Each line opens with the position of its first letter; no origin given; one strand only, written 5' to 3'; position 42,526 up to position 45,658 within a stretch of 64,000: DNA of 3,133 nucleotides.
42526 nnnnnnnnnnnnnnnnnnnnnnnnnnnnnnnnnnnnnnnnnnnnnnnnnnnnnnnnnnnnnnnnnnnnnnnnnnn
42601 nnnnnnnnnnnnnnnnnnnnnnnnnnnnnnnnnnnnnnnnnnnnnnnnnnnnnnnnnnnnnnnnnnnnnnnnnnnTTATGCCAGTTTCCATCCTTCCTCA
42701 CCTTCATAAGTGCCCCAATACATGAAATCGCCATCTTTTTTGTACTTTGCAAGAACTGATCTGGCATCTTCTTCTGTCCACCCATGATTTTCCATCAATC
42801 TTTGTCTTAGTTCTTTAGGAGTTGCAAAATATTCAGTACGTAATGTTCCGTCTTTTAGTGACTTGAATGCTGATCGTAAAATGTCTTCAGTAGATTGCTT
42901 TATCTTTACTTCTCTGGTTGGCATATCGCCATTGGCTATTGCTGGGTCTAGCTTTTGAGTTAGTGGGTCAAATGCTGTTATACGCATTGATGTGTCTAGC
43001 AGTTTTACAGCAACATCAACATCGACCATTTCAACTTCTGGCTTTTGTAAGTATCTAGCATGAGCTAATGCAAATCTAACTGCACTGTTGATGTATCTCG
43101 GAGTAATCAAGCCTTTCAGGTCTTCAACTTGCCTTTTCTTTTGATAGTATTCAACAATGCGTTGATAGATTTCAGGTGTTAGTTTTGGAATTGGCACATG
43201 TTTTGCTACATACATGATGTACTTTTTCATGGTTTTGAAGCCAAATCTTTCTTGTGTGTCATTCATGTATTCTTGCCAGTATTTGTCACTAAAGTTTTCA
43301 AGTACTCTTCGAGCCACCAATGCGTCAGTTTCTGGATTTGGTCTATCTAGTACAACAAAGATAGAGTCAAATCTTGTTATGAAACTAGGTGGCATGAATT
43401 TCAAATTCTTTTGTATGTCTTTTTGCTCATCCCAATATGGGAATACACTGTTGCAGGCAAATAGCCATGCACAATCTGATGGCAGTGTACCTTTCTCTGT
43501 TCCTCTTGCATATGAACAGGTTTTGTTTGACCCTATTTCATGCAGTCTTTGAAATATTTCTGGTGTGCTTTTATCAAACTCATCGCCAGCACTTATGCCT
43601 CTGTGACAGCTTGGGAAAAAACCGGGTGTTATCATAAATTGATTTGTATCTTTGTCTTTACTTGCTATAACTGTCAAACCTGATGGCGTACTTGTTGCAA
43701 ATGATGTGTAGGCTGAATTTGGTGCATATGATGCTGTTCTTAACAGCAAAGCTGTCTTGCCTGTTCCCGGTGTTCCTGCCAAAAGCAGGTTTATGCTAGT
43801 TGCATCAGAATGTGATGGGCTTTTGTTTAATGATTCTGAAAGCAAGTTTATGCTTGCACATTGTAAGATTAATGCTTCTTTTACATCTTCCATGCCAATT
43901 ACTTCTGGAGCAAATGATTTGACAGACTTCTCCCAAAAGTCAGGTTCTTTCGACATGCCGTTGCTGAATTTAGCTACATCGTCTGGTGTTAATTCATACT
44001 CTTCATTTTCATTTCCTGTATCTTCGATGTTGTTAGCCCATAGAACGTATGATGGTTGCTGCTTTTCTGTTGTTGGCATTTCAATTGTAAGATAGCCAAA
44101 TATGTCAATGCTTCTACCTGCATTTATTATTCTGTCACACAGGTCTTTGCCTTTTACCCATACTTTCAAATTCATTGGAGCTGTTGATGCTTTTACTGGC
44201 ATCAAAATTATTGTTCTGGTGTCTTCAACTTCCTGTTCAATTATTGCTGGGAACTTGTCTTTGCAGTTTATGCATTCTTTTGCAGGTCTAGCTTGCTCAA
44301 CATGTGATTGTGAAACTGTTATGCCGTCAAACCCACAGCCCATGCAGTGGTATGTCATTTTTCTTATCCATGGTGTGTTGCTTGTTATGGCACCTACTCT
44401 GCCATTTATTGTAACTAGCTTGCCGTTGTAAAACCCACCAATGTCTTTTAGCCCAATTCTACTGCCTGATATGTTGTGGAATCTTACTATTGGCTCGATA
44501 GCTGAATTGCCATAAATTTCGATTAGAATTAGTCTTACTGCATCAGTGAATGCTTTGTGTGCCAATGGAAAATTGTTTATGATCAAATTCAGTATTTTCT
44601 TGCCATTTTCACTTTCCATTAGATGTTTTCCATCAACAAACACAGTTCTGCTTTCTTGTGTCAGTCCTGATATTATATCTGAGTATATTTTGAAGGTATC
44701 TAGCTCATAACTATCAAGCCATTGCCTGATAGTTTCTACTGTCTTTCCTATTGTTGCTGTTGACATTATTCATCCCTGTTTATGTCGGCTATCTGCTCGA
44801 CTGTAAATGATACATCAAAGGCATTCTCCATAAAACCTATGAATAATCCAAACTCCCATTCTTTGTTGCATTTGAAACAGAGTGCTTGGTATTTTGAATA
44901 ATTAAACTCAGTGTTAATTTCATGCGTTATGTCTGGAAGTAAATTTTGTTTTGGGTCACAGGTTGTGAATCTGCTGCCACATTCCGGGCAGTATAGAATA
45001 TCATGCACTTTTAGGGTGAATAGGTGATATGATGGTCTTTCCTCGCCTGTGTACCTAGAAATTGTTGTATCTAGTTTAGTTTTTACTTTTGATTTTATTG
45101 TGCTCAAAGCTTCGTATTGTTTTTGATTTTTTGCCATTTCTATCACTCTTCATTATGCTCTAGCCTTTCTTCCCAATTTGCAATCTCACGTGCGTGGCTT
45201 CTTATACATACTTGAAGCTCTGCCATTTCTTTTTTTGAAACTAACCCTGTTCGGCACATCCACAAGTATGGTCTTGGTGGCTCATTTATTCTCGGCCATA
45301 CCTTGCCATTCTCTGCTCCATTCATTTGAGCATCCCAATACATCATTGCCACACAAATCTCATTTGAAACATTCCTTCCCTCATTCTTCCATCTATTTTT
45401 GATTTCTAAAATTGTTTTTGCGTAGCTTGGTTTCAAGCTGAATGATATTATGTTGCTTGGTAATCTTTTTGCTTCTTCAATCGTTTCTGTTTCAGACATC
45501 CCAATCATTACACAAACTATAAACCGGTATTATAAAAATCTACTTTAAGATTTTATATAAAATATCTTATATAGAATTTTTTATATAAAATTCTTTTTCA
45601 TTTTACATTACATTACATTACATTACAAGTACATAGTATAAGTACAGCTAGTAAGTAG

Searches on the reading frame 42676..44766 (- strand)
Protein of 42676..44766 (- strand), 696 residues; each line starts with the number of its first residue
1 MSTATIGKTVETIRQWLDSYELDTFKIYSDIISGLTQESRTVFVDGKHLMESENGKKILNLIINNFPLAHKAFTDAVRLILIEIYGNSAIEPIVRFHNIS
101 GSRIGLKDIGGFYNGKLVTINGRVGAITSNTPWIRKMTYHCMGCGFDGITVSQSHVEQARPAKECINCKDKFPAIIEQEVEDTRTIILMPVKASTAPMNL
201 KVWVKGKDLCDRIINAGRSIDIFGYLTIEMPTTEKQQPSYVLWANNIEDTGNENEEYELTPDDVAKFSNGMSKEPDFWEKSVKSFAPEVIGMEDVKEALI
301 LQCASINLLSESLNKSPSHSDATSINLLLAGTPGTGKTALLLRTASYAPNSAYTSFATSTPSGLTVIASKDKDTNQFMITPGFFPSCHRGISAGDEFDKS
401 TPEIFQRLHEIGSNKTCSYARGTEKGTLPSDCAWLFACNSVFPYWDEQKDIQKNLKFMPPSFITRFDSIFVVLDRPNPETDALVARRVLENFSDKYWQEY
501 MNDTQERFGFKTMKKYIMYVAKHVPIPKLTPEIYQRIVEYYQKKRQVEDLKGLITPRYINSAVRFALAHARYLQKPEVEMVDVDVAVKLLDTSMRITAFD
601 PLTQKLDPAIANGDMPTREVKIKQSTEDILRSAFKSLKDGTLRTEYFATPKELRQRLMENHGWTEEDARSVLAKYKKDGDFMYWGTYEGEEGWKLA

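Call 9: search_protein_families(library=pfam, proteins=[window:42676-44766:-], max_evalue=0.01)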
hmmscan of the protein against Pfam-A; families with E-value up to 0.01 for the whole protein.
window:42676-44766:- (696 aa): 4 families
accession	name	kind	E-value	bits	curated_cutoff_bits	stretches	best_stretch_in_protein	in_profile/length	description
PF00493.29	MCM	-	1.7e-42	145.5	23.3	1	270-490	7-222/224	MCM P-loop domain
PF17855.7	MCM_lid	-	1.6e-12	48.2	27.4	1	512-594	2-87/87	MCM AAA-lid domain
PF17207.9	MCM_OB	-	8.5e-05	22.7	24.8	1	109-228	5-124/126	MCM OB domain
PF07728.20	AAA_5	-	0.0046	17.4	22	0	326-431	1-109/139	AAA domain (dynein-related subfamily)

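Call 15: find_related_loci(query=window:42676-44766:-, collection=viral_contigs, flank=6000)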
Query window:42676-44766:- (696 aa) in viral_contigs; peptide patterns used: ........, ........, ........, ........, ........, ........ (x = any residue, [..] = any of these).
3 stretches matched a pattern, but none encodes a relative of the query by tblastn (E <= 1e-3).

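Call 18: search_dna_similar(query=window:42676-44766:-, collection=phages, mode=protein, max_rows=15)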
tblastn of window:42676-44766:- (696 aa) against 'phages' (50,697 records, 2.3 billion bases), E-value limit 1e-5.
Records with a match: 17; places in all: 17; records where one place covers at least 80% of the query: 9.
Best place of each record, by identity: <60% 17.
By first word of the organism name: Halorubrum 6; Haloarcula 4; Thermococcus 3; Haloferax 2; Altiarchaeum 1; Haloarchaeal 1.
By host as written in the record: Halorubrum sp. 4; - 3; Haloarcula sinaiiensis 2; Haloferax sp. LR2-5 2; Thermococcus sp. 'Bio pl 0405IT2' 2; Natrinema thermotolerans A29 1; Thermococcus sp. Bio-pl-0405IT2 1; Halorubrum sp. BL36 1; and 1 more.
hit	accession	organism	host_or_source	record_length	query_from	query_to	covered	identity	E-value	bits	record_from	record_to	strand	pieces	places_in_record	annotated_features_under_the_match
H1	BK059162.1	Altiarchaeum virus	groundwater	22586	115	679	81%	26.3%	7e-27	123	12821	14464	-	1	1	mini-chromosome maintainance protein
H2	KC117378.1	Haloarcula sinaiiensis tailed virus 1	Haloarcula sinaiiensis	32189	79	682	87%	24.3%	8e-23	110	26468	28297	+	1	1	45: MCM DNA helicase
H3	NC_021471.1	Haloarcula sinaiiensis tailed virus 1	Haloarcula sinaiiensis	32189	79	682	87%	24.3%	8e-23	110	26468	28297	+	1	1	45: DNA helicase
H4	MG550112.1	Haloferax tailed virus 1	Haloferax sp. LR2-5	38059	94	688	85%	22.8%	2e-21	105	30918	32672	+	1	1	MCM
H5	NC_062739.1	Haloferax tailed virus 1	Haloferax sp. LR2-5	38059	94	688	85%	22.8%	2e-21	105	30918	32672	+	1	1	DNA helicase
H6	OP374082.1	Haloarchaeal virus HJTV-4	Natrinema thermotolerans A29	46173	94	680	84%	23.1%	3e-22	108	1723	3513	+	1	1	AAA family ATPase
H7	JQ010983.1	Thermococcus prieurii virus 1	Thermococcus sp. 'Bio pl 0405IT2'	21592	94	696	87%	21.3%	3e-14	83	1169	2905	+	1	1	C-terminal part of the MCM2-like helicase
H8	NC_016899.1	Thermococcus prieurii virus 1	Thermococcus sp. 'Bio pl 0405IT2'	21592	94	696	87%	21.3%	3e-14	83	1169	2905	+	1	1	DNA helicase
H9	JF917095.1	Thermococcus prieurii virus 1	Thermococcus sp. Bio-pl-0405IT2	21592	101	696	86%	21.1%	2e-13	81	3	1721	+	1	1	predicted MCM2/3/5 family helicase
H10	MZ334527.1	Haloarcula tailed virus 3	Halorubrum sp.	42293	66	594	76%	23.5%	4e-23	111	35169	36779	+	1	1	MCM helicase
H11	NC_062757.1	Haloarcula tailed virus 3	Halorubrum sp.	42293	66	594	76%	23.5%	4e-23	111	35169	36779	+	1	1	DNA helicase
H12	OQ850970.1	Halorubrum tailed virus BLv36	Halorubrum sp. BL36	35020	93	589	71%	23.4%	5e-19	99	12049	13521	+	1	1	hypothetical protein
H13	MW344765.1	Halorubrum virus Humcor1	Halorubrum coriense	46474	118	595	69%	23.3%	7e-15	85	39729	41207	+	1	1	mcm: minichromosome maintenance protein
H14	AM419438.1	Halorubrum virus BJ1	hypersaline lake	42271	110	595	70%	22.5%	3e-13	80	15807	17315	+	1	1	hypothetical protein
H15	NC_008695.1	Halorubrum virus BJ1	hypersaline lake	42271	110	595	70%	22.5%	3e-13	80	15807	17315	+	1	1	DNA helicase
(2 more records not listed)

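Call 21: find_homologous_proteins(query=window:42676-44766:-, max_evalue=1e-20)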
Query window:42676-44766:- (696 aa): 6 proteins with E <= 1e-20 among 8000 candidates.
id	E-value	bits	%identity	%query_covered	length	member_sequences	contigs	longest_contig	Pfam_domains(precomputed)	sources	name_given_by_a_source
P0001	0.0e+0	1610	100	100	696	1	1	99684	PF17855.8,PF00493.30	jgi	-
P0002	1.1e-234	799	51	99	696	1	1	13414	PF17855.8,PF00493.30,PF17207.10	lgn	-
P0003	3.7e-160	553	39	99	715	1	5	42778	PF17855.8,PF00493.30,PF17207.10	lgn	-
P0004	1.2e-151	525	39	100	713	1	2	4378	PF17855.8,PF00493.30,PF17207.10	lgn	-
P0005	9.4e-130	452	36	97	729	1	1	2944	PF17855.8,PF00493.30,PF17207.10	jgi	-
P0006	1.5e-29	121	27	51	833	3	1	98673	PF14551.12,PF21128.6,PF17855.8,PF00493.30,PF07728.21,PF01078.28,PF17207.10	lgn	-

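Call 22: find_encoding_contigs(protein=P0002, flank=10000)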
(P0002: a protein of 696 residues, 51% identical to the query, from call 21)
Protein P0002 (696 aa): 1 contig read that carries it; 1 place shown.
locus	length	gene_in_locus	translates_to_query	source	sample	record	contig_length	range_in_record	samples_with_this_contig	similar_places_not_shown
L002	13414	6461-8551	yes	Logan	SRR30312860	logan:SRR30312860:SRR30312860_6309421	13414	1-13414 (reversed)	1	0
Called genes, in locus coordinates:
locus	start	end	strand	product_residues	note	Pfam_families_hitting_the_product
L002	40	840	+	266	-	-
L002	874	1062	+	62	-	-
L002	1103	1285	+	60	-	-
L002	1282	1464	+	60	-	-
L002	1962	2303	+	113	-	-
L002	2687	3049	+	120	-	-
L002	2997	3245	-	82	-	-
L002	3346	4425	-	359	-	PF20530:DUF6745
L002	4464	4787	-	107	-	-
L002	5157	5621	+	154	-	-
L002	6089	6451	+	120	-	-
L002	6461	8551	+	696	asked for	PF17207:MCM_OB (weak), PF00493:MCM, PF17855:MCM_lid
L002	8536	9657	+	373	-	PF04104:DNA_primase_lrg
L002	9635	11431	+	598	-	PF01612:DNA_pol_A_exo1 (faint), PF00136:DNA_pol_B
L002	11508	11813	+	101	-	PF04434:SWIM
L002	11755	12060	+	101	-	-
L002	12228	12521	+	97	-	PF14947:HTH_45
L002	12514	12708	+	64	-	-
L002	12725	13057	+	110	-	-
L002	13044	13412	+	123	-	?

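Call 23: find_encoding_contigs(protein=P0003, flank=10000)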
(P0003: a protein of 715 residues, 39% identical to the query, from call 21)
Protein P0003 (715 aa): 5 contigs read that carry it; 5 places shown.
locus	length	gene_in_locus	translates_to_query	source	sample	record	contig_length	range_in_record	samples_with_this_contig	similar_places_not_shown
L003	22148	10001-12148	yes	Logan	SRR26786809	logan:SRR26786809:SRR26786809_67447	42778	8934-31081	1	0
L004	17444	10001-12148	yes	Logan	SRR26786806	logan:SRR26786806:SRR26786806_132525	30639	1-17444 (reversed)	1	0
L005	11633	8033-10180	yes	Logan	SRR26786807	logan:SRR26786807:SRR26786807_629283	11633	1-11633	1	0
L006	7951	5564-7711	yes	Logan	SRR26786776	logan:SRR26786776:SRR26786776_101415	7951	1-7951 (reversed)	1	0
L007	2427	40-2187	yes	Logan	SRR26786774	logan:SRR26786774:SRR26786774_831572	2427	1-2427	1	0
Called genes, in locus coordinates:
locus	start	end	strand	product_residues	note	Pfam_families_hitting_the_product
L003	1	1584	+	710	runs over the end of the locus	-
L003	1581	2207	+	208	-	-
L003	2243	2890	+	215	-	-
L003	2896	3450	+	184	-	-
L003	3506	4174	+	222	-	-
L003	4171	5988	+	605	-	-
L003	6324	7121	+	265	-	PF01978:TrmB (weak)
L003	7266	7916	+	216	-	-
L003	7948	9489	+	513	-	PF17957:Big_7 (weak)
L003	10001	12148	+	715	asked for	PF17207:MCM_OB, PF00493:MCM, PF17855:MCM_lid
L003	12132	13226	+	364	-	PF04104:DNA_primase_lrg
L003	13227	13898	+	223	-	-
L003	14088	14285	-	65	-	-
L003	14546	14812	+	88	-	-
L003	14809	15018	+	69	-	-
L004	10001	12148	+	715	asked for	PF17207:MCM_OB, PF00493:MCM, PF17855:MCM_lid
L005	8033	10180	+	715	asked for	PF17207:MCM_OB, PF00493:MCM, PF17855:MCM_lid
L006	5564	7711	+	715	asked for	PF17207:MCM_OB, PF00493:MCM, PF17855:MCM_lid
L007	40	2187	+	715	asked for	PF17207:MCM_OB, PF00493:MCM, PF17855:MCM_lid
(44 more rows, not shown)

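Call 24: find_encoding_contigs(protein=P0001, flank=10000)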
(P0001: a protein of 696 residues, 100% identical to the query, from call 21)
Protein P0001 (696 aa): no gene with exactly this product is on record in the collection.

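Call 35: find_encoding_contigs(protein=P0004, flank=10000)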
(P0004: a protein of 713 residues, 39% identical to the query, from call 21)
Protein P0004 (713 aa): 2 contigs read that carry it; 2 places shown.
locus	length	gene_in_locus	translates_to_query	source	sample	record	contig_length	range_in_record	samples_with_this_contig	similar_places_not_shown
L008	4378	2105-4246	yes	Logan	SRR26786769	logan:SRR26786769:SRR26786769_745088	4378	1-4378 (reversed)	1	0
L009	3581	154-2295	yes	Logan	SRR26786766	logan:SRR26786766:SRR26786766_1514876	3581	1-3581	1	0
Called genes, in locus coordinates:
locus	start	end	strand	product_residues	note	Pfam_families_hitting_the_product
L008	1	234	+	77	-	?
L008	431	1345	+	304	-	PF02195:ParB_N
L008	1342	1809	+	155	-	-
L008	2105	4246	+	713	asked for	PF17207:MCM_OB, PF00493:MCM, PF17855:MCM_lid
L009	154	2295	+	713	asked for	PF17207:MCM_OB, PF00493:MCM, PF17855:MCM_lid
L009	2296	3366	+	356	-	PF04104:DNA_primase_lrg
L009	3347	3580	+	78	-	?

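Call 36: find_encoding_contigs(protein=P0005, flank=10000)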
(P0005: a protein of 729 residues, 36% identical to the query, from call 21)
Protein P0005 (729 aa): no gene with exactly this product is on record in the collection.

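Call 72: find_related_loci(query=A7, collection=genome_contigs, flank=8000)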
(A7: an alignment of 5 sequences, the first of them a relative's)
Query A7 (696 aa) in genome_contigs; peptide patterns used: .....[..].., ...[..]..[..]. (x = any residue, [..] = any of these).
69 stretches matched a pattern, but none encodes a relative of the query by tblastn (E <= 1e-3).

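Call 73: find_related_loci(query=A7, collection=viral_contigs, flank=8000)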
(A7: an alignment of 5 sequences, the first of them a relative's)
Query A7 (696 aa) in viral_contigs; peptide patterns used: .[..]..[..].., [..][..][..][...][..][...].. (x = any residue, [..] = any of these).
155 stretches matched a pattern, but none encodes a relative of the query by tblastn (E <= 1e-3).

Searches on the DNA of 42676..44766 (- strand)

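Call 37: search_rna_families(sources=[L002, L003, L008], threshold=gathering)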
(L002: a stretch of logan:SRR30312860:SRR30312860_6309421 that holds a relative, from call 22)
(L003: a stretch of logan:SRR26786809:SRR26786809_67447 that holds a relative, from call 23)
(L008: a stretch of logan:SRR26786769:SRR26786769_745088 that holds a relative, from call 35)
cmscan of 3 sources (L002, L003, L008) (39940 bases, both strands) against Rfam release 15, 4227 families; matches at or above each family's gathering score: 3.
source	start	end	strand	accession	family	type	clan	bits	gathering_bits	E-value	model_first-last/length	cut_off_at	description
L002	1665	1745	+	RF00005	tRNA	Gene; tRNA;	CL00001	51.6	29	2.3e-08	1-71/71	no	tRNA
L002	1840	1918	+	RF00005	tRNA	Gene; tRNA;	CL00001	51.2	29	3e-08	1-71/71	no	tRNA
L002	1750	1835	+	RF00005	tRNA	Gene; tRNA;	CL00001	34.3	29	0.0013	1-71/71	no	tRNA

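Call 94: search_rna_families(source=L003, start=9480, end=9700, threshold=evalue, max_evalue=10)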
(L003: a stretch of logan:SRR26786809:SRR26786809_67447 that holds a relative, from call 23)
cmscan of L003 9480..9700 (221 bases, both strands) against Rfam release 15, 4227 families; matches with E-value up to 10: 1.
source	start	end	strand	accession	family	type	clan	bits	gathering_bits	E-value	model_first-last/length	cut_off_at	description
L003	9676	9692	+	RF01111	SBWMV2_UPD-PKk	Cis-reg;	-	12.4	35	8.7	1-21/21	no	Pseudoknot of upstream pseudoknot domain (UPD) of the 3'UTR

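Call 95: search_rna_families(source=L002, start=5600, end=5800, threshold=evalue, max_evalue=10)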
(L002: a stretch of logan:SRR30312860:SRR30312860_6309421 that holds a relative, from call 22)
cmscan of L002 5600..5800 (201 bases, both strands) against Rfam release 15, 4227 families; matches with E-value up to 10: 6.
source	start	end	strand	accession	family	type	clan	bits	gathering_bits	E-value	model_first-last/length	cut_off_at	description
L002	5713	5767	+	RF00742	MIR162_1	Gene; miRNA;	CL00150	16.5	75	0.32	1-112/112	no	MIR162_1 microRNA precursor family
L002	5709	5768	-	RF00047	mir-2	Gene; miRNA;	-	16.2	45.5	1.1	1-72/72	no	mir-2 microRNA precursor family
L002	5632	5662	+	RF01079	RF_site3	Cis-reg; frameshift_element;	-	13.9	50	4.2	1-39/39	no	Putative RNA-dependent RNA polymerase ribosomal frameshift site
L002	5720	5760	+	RF00917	mir-708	Gene; miRNA;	CL00086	13.9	71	4.8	22-66/88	no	mir-708 microRNA precursor family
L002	5718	5760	-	RF03865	mir-7637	Gene; miRNA;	-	13.1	88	8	1-68/68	no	mir-7637 microRNA precursor family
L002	5718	5800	-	RF02601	BASRCI337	Gene; sRNA;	-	9.6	229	3.5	126-191/191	5'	Brucella sRNA CI337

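Call 96: search_rna_families(source=L008, start=230, end=430, threshold=evalue, max_evalue=10)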
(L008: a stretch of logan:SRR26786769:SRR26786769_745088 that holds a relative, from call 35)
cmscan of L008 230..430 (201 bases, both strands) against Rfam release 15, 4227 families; matches with E-value up to 10: 1.
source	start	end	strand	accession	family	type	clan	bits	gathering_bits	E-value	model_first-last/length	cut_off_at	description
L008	298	361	+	RF01173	snoU105B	Gene; snRNA; snoRNA; CD-box;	CL00075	12.1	49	7.3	1-80/80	no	Small nucleolar RNA U105B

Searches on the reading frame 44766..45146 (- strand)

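Call 9: search_protein_families(library=pfam, proteins=[window:44766-45146:-], max_evalue=0.01)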
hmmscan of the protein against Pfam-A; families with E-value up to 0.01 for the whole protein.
window:44766-45146:- (126 aa): 4 families
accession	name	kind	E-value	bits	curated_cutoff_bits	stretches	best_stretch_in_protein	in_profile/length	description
PF17026.10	zf-RRPl_C4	-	0.0018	18.9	28.9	1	46-96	14-61/108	Putative ribonucleoprotein zinc-finger pf C4 type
PF23550.1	zf_Tbcl_Rhp7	-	0.0028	17.6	27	0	52-61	6-15/39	DNA repair protein rhp7 treble clef domain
PF08274.17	Zn_Ribbon_YjdM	-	0.0037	17.7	30.8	0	43-58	12-27/30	PhnA Zinc-Ribbon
PF08792.16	A2L_zn_ribbon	-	0.0096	16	22.9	0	48-61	19-32/33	A2L zinc ribbon domain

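Call 75: search_protein_families(library=phrogs, proteins=[window:44766-45146:-], max_evalue=0.01)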
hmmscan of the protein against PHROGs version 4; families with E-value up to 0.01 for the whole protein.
window:44766-45146:- (126 aa): 0 families

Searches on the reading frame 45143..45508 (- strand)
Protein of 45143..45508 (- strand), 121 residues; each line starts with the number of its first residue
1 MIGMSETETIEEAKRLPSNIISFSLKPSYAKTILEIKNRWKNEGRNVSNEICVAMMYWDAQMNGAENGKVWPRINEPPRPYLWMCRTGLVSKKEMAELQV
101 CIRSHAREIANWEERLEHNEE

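Call 9: search_protein_families(library=pfam, proteins=[window:45143-45508:-], max_evalue=0.01)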
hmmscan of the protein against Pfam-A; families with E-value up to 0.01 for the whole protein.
window:45143-45508:- (121 aa): 0 families

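Call 13: find_related_loci(query=window:45143-45508:-, collection=viral_contigs, flank=4000)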
Query window:45143-45508:- (121 aa) in viral_contigs; peptide patterns used: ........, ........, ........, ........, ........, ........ (x = any residue, [..] = any of these).
9 stretches matched a pattern, but none encodes a relative of the query by tblastn (E <= 1e-3).

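Call 47: find_homologous_proteins(query=A2, max_evalue=0.01)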
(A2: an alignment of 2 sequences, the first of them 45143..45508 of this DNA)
Query A2 (2 sequences) (121 aa, profile of the alignment): 2 proteins with E <= 0.01 among 24 candidates.
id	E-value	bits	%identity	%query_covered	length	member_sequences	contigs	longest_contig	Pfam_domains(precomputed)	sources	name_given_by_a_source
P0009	2.8e-66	239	100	100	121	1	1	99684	-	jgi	-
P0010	8.5e-64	231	40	79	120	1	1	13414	-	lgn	-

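Call 75: search_protein_families(library=phrogs, proteins=[window:45143-45508:-], max_evalue=0.01)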
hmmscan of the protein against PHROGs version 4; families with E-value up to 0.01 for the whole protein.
window:45143-45508:- (121 aa): 0 families

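Call 79: predict_structure(alignment_id=A2)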
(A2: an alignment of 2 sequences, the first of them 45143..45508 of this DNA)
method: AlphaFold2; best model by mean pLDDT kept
length: 121 residues; sequences in the alignment: 2
mean_pLDDT: 59.9   pTM: 0.49
mean pLDDT of the five models: 59.9, 54.5, 47.0, 44.3, 42.3
residues with pLDDT >= 90: 0; 70-90: 17; 50-70: 78; < 50: 26
segments of 3 or more residues with pLDDT < 50: 1-8, 16-24, 63-67
pLDDT, mean of each block of 10 residues (from residue 1): 44 46 54 71 70 62 50 60 64 66 68 67 34
secondary structure, 60 per line:
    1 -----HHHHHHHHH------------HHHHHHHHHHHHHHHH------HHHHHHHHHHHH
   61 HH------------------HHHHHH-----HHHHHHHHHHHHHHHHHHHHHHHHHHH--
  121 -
elements in order: H6-14 H27-42 H49-62 H81-86 H92-118
